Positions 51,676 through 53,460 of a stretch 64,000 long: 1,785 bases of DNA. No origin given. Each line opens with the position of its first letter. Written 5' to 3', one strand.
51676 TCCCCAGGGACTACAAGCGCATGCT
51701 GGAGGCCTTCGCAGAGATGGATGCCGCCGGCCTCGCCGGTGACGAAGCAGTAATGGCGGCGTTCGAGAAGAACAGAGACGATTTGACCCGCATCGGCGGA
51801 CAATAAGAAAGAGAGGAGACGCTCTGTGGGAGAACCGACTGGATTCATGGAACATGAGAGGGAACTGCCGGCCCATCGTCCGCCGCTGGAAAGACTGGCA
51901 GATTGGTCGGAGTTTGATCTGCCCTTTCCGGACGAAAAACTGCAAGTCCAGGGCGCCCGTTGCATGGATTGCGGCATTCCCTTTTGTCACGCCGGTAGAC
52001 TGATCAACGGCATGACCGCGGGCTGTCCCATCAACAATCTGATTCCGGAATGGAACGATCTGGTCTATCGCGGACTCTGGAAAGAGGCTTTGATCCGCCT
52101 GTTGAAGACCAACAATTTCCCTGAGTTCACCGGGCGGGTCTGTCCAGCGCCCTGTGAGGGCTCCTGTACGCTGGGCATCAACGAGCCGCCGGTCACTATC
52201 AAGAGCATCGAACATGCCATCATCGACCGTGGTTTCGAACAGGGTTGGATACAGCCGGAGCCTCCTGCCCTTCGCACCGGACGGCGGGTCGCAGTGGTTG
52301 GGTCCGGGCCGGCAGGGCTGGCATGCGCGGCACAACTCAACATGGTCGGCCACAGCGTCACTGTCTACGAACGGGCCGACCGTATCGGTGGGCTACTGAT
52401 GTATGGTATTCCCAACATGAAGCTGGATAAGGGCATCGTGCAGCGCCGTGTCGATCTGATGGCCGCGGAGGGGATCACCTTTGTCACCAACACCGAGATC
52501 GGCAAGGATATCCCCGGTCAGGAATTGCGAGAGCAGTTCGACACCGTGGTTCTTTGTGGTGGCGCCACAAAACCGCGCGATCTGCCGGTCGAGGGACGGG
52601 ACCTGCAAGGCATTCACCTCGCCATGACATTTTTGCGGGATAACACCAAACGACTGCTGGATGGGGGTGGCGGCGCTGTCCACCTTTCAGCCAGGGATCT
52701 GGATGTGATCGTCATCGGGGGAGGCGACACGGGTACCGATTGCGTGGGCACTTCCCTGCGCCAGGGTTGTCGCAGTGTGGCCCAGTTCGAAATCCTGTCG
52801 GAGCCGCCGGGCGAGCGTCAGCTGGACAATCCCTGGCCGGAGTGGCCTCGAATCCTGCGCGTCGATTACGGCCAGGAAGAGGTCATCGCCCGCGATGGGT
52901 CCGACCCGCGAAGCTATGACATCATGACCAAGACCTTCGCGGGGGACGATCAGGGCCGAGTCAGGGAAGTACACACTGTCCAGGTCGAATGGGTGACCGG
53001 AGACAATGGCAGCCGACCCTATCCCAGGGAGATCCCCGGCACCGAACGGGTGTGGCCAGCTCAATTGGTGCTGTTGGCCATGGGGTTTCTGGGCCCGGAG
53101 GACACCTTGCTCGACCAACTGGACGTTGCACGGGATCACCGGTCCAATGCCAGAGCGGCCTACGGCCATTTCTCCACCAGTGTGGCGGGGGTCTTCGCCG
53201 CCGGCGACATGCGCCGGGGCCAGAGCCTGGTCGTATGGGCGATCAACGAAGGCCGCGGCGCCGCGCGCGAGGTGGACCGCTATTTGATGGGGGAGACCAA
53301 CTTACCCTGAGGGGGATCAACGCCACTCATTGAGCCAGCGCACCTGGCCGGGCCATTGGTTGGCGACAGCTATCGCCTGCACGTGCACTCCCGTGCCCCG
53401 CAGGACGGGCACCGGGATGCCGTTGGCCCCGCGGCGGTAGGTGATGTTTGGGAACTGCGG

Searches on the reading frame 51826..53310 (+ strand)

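Call 57: search_protein_families(library=pfam, proteins=[window:51826-53310:+], max_evalue=0.00001)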
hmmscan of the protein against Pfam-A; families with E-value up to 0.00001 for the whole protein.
window:51826-53310:+ (494 aa): 7 families
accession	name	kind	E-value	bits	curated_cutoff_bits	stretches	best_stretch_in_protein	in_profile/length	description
PF07992.20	Pyr_redox_2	-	7.4e-21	75.3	26.1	1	154-476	2-291/291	Pyridine nucleotide-disulphide oxidoreductase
PF14691.11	Fer4_20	-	2.9e-18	66.2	25.8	1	25-140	3-112/113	Dihydroprymidine dehydrogenase domain II, 4Fe-4S cluster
PF00070.33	Pyr_redox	-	2.7e-10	41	22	1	154-226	1-64/82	Pyridine nucleotide-disulphide oxidoreductase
PF13450.12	NAD_binding_8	-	9.6e-10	39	21.9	1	157-190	1-34/68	NAD(P)-binding Rossmann-like domain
PF01266.30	DAO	-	7.8e-08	32.7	27.9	0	154-188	1-35/353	FAD dependent oxidoreductase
PF01593.30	Amino_oxidase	-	1.1e-06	28.7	19.8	1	163-190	2-29/443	Flavin containing amine oxidoreductase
PF03486.20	HI0933_like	-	1.4e-06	28.4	50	0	154-189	2-37/244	HI0933-like protein Rossmann domain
